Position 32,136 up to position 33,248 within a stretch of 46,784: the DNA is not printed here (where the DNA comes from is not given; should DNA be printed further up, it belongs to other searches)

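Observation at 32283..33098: Lone double zinc-ribbon protein in the classic moron / defence slot between integrase and repressor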

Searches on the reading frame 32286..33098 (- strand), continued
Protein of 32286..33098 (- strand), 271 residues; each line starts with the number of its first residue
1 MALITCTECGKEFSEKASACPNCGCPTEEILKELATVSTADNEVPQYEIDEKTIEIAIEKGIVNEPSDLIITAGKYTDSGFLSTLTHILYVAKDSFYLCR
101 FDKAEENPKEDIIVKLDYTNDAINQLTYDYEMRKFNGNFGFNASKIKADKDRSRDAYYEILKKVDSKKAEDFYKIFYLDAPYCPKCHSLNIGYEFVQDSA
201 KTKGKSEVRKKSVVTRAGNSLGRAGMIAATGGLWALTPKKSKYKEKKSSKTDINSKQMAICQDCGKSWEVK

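Call 30: predict_structure(alignment_id=A2)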
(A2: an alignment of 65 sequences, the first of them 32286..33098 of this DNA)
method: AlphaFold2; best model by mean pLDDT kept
length: 271 residues; sequences in the alignment: 65
mean_pLDDT: 90.9   pTM: 0.71
mean pLDDT of the five models: 90.9, 90.4, 89.1, 87.2, 86.3
residues with pLDDT >= 90: 189; 70-90: 70; 50-70: 12; < 50: 0
segments of 3 or more residues with pLDDT < 50: none
pLDDT, mean of each block of 10 residues (from residue 1): 89 95 93 70 74 96 97 88 85 97 86 97 94 93 92 96 95 92 95 93 88 88 90 89 89 95 97 86
secondary structure, 60 per line:
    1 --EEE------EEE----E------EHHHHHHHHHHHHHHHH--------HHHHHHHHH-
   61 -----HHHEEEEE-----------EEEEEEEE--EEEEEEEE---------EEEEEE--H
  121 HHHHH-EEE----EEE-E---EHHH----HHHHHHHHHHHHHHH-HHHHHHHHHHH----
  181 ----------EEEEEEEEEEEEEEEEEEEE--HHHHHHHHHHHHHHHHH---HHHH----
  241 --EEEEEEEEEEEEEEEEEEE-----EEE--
elements in order: E3-5 E12-14 H27-42 H51-59 E69-73 E85-92 E95-102 E112-117 H120-125 E127-129 E134-136 H150-164 H166-176 E191-210 H213-229 H233-236 E243-261 E267-269

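Call 35: fold_search(model_id=the predicted structure, library=pdb)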
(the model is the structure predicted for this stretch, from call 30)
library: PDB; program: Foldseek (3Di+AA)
matches with E <= 10: 383; with E <= 0.001: 0
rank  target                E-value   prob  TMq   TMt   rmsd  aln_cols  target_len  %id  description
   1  7ui9_a                1.4e-01  0.13  0.15  0.12  22.6       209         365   10  Core Mediator-PICearly (Copy A) (released 2023-02-15)
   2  4exr                  1.9e-01  0.41  0.15  0.23   5.4        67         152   19  Crystal structure of a putative lipoprotein (CD1622) from Clostridium difficile 630 at 1.85 A resolution (released 2012-06-27)
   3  9eie_A                2.5e-01  0.23  0.12  0.18  11.6        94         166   15  Trypanosomatid-specific protein of unknown function (released 2025-02-26)
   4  8ceo_p                2.7e-01  0.07  0.14  0.16  23.7       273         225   10  Yeast RNA polymerase II transcription pre-initiation complex with core Mediator and the +1 nucleosome (released 2023-03-08)
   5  7r7j_A                3.4e-01  0.20  0.10  0.05  18.3       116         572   11  Crystal structure of RadD with ADP (released 2022-04-13)
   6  3zxu_B                3.6e-01  0.08  0.13  0.17  19.8       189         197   12  Crystal structure of the Ctf19-Mcm21 kinetochore heterodimer from yeast (released 2012-03-14)
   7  7r7j_B                5.4e-01  0.15  0.10  0.05  18.1       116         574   11  Crystal structure of RadD with ADP (released 2022-04-13)
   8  3zxu_D                5.4e-01  0.13  0.13  0.17  16.5        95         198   17  Crystal structure of the Ctf19-Mcm21 kinetochore heterodimer from yeast (released 2012-03-14)
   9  7xg1_B                5.4e-01  0.08  0.10  0.12   8.9        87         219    9  CryoEM structure of type IV-A Csf-crRNA binary complex (released 2023-08-02)
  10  2rfx_A                6.1e-01  0.03  0.13  0.13  24.8       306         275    9  Crystal Structure of HLA-B*5701, presenting the self peptide, LSSPVTKSF (released 2008-07-08)
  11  6a27_B                6.5e-01  0.13  0.13  0.16  12.4       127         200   12  Crystal structure of PprA W183R mutant form 1 (released 2018-12-26)
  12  3hsa_E                7.3e-01  0.28  0.15  0.30   4.6        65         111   14  Crystal structure of pleckstrin homology domain (YP_926556.1) from SHEWANELLA AMAZONENSIS SB2B at 1.99 A resolution (released 2009-06-23)
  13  8ttt_A                7.3e-01  0.15  0.21  0.22  14.0       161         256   14  Structure of SNX27 FERM complexed with Fam21A repeat 15 (1124-1140) (released 2024-08-21)
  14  3hsa_D                8.2e-01  0.41  0.16  0.33   4.1        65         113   14  Crystal structure of pleckstrin homology domain (YP_926556.1) from SHEWANELLA AMAZONENSIS SB2B at 1.99 A resolution (released 2009-06-23)
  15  5hfu_A                9.2e-01  0.06  0.16  0.06  22.1       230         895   10  Crystal Structure of Human Hexokinase 2 with cmpd 27, a 2-amido-6-benzenesulfonamide glucosamine (released 2016-03-30)
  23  3hsa_C                1.2e+00  0.25  0.15  0.32   4.2        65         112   14  Crystal structure of pleckstrin homology domain (YP_926556.1) from SHEWANELLA AMAZONENSIS SB2B at 1.99 A resolution (released 2009-06-23)
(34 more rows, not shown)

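Call 42: fold_search(model_id=the predicted structure, library=viral)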
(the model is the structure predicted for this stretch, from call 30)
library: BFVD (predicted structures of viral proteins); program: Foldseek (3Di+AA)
matches with E <= 10: 864; with E <= 0.001: 0
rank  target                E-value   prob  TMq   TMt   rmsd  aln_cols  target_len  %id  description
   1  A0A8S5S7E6            1.0e-02  0.57  0.11  0.12  18.9       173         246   22  Zinc-ribbon domain protein [Myoviridae sp. ctnzH2]
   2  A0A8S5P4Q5            2.1e-02  0.12  0.10  0.06  24.4       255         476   12  RING finger family 1 protein [Siphoviridae sp. ctkyp1]
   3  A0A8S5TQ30            5.4e-02  0.95  0.11  0.38  10.0        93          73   18  InsA N-terminal domain [Myoviridae sp. ctCXW4]
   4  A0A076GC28            5.4e-02  0.89  0.18  0.43  13.6        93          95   15  Lipoprotein [Listeria phage LMTA-34]
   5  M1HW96                5.7e-02  0.33  0.21  0.15  26.0       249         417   12  DUF5873 domain-containing protein [Paramecium bursaria Chlorella virus CVA-1]
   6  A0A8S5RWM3            9.7e-02  0.93  0.15  0.12   5.7        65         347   18  DUF7192 domain-containing protein [Siphoviridae sp. ctHip2]
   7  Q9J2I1                9.7e-02  0.63  0.14  0.32   9.9        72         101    7  ORFRU3-R [Rhesus monkey rhadinovirus H26-95]
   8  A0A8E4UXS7            1.1e-01  0.89  0.18  0.51   7.0        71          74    7  Uncharacterized protein [Maribacter phage Colly_1]
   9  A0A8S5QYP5            1.1e-01  0.38  0.10  0.07  13.7       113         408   17  Integrase [Siphoviridae sp. ct9lR64]
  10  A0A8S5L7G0            1.4e-01  0.77  0.10  0.42  11.3        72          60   26  Zinc-ribbon containing domain protein [Siphoviridae sp. ctnFV5]
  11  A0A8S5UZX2            1.4e-01  0.15  0.10  0.10  35.5       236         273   14  Zinc-ribbon domain protein [Siphoviridae sp. ctBeL15]
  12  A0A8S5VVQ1            1.6e-01  0.20  0.10  0.05  13.9       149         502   20  (no name in the UniProt tables at hand)
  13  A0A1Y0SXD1            1.9e-01  0.80  0.20  0.28   6.7        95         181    8  Uncharacterized protein [Pseudomonas phage Noxifer]
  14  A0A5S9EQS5            1.9e-01  0.14  0.15  0.19  16.4       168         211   14  Uncharacterized protein [Tenacibaculum phage PTm1]
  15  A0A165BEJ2            2.1e-01  0.05  0.12  0.06  20.8       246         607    9  VP5 [Callinectes sapidus reovirus 1]
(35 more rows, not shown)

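Call 47: search_protein_families(library=phrogs, proteins=[P0013, P0046, P0062, P0083], max_evalue=0.01)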
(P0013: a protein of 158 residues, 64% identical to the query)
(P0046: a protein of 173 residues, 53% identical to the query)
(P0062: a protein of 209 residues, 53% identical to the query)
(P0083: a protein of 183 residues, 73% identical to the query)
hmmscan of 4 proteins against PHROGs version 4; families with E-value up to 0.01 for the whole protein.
P0013 (158 aa): 6 families
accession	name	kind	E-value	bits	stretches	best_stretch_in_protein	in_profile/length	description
phrog_2546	-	unknown function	0.00025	22.3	1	4-36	1-33/180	-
phrog_14275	-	unknown function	0.00042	21.1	1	1-29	1-29/178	-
phrog_38187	-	unknown function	0.00064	20.8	1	1-26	1-26/144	-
phrog_4852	-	unknown function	0.0019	18.9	1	1-30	11-42/194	-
phrog_22543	-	unknown function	0.0055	18.1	0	5-34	67-104/105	-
phrog_6586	-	unknown function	0.0088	16.9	0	1-30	1-30/129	-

P0046 (173 aa): 9 families
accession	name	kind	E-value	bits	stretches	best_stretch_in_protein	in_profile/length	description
phrog_6586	-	unknown function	2.7e-07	31.5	1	1-27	1-27/129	-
phrog_31650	-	unknown function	3.1e-06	27.6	0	1-27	1-27/360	-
phrog_14275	-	unknown function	3.5e-05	24.6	0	33-62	4-33/178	-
phrog_2546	-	unknown function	0.00023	22.4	0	33-60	1-28/180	-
phrog_10292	-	unknown function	0.00029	21.8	0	1-26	1-26/136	-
phrog_9700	-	unknown function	0.00041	20.4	0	1-28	4-31/483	-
phrog_19315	-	unknown function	0.0011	19.1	1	31-93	207-273/348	-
phrog_4852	-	unknown function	0.0026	18.5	0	2-29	12-41/194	-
phrog_15608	-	unknown function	0.0055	17.9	0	4-50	76-125/143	-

P0062 (209 aa): 0 families

P0083 (183 aa): 17 families
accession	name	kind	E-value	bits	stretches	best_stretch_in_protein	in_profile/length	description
phrog_2546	-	unknown function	1.2e-24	88.5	1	4-182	1-180/180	-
phrog_3845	-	unknown function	1.9e-14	55.1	1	107-183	142-215/216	-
phrog_6837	-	unknown function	1.1e-13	52.6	1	99-179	52-129/134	-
phrog_24502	-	other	1.5e-10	42.4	1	104-180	98-174/177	zinc-finger domain protein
phrog_37018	-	unknown function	2.9e-09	38.3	1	103-178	81-151/157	-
phrog_9859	-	unknown function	7.6e-08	33.6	1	106-179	40-112/116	-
phrog_888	-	unknown function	7.1e-07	30.2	1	6-172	10-170/271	-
phrog_2242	-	unknown function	9.7e-07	29.9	1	45-181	63-194/197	-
phrog_6586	-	unknown function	2.4e-06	28.4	1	1-30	1-30/129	-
phrog_17658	-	unknown function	1.5e-05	26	1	134-161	75-102/176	-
phrog_4852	-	unknown function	5.1e-05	24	1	3-29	13-41/194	-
phrog_10292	-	unknown function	0.00029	21.8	1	1-39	1-40/136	-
phrog_559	-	DNA, RNA and nucleotide metabolism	0.00053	19.9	1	4-181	154-289/607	HNH endonuclease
phrog_38187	-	unknown function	0.00082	20.5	1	1-26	1-26/144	-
phrog_20110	-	unknown function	0.0016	19.2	1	136-161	100-125/186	-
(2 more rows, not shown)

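Call 69: search_protein_families(library=pfam, proteins=[P0090], max_evalue=5)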
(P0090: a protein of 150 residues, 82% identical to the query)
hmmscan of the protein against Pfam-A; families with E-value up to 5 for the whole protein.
P0090 (150 aa): 23 families
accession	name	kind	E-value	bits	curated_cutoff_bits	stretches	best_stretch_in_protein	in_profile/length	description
PF12773.13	DZR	-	4.5e-07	30.4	27.3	2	45-89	1-34/45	Double zinc ribbon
PF01155.25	HypA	-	2.5e-05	24.7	28.9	2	54-99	68-106/112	Hydrogenase/urease nickel incorporation, metallochaperone, hypA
PF09723.15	Zn_ribbon_8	-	0.00013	22.4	34.4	1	59-90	8-37/41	Zinc ribbon domain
PF10601.15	zf-LITAF-like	-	0.00036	21.1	23.8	1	78-145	4-65/70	LITAF-like zinc ribbon domain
PF18912.6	DZR_2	-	0.0009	19.5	27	2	44-70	9-35/56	Double zinc ribbon domain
PF07191.17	Zn_ribbon_6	-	0.0015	19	25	2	36-69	11-42/67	Double zinc ribbon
PF23451.1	Zn_ribbon_PaaD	-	0.0046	17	27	2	75-95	10-30/53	PaaD zinc beta ribbon domain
PF13240.11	Zn_Ribbon_1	-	0.0075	16.5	25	2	6-26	2-22/23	zinc-ribbon domain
PF24441.1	DUF7560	-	0.011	15.9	27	1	59-88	8-36/44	Family of unknown function (DUF7560)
PF13248.11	Zn_ribbon_3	-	0.012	15.5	27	2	4-24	3-23/26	zinc-ribbon domain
PF08271.17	Zn_Ribbon_TF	-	0.052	13.5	29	1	44-65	2-28/43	TFIIB zinc-binding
PF17032.10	Zn_ribbon_15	-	0.06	14.6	28.9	2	5-24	54-73/73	zinc-ribbon family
PF05605.18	zf-Di19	-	0.071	13.8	27.5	1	44-71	4-30/54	Drought induced 19 protein (Di19), zinc-binding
PF06044.18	DpnI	-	0.082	13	26.7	1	33-110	8-82/183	Dam-replacing family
PF09845.14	OapC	-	0.14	12.8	23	2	5-42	3-45/133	Origin-associated protein OapC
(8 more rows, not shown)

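Call 85: get_annotated_region(hit=H1, flank=5000)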
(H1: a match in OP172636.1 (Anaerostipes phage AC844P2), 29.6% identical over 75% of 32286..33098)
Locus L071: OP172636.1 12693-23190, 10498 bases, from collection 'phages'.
description: Anaerostipes phage AC844P2, complete genome.
organism: Anaerostipes phage AC844P2 (NCBI taxid 2968533)
taxonomy: Viruses; Duplodnaviria; Heunggongvirae; Uroviricota; Caudoviricetes
host: Anaerostipes caccae DA844; source: municipal sewage; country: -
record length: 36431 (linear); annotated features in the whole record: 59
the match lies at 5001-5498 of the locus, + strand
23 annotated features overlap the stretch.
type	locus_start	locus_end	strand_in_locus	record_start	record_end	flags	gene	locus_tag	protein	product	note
CDS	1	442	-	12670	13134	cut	-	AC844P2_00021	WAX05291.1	hypothetical protein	-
CDS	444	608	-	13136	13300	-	-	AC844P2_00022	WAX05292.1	hypothetical protein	-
CDS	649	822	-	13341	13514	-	-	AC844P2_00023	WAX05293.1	hypothetical protein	-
CDS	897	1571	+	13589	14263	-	-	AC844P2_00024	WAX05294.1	hypothetical protein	-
CDS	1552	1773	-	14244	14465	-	-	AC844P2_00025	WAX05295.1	hypothetical protein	-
CDS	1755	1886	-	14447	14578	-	-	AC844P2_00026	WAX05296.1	hypothetical protein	-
CDS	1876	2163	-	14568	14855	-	-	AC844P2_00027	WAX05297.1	hypothetical protein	-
CDS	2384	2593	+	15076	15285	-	-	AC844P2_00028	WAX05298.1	hypothetical protein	-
CDS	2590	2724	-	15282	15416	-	-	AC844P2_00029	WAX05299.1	hypothetical protein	-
CDS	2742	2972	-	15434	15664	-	-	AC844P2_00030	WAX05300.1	hypothetical protein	-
CDS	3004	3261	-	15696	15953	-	-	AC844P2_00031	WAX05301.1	hypothetical protein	-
CDS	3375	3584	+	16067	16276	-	-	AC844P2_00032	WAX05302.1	hypothetical protein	-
CDS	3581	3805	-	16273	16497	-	-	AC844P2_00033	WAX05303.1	hypothetical protein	-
CDS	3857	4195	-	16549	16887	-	-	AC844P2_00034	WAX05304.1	hypothetical protein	-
CDS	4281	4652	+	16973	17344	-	-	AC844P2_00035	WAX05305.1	hypothetical protein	-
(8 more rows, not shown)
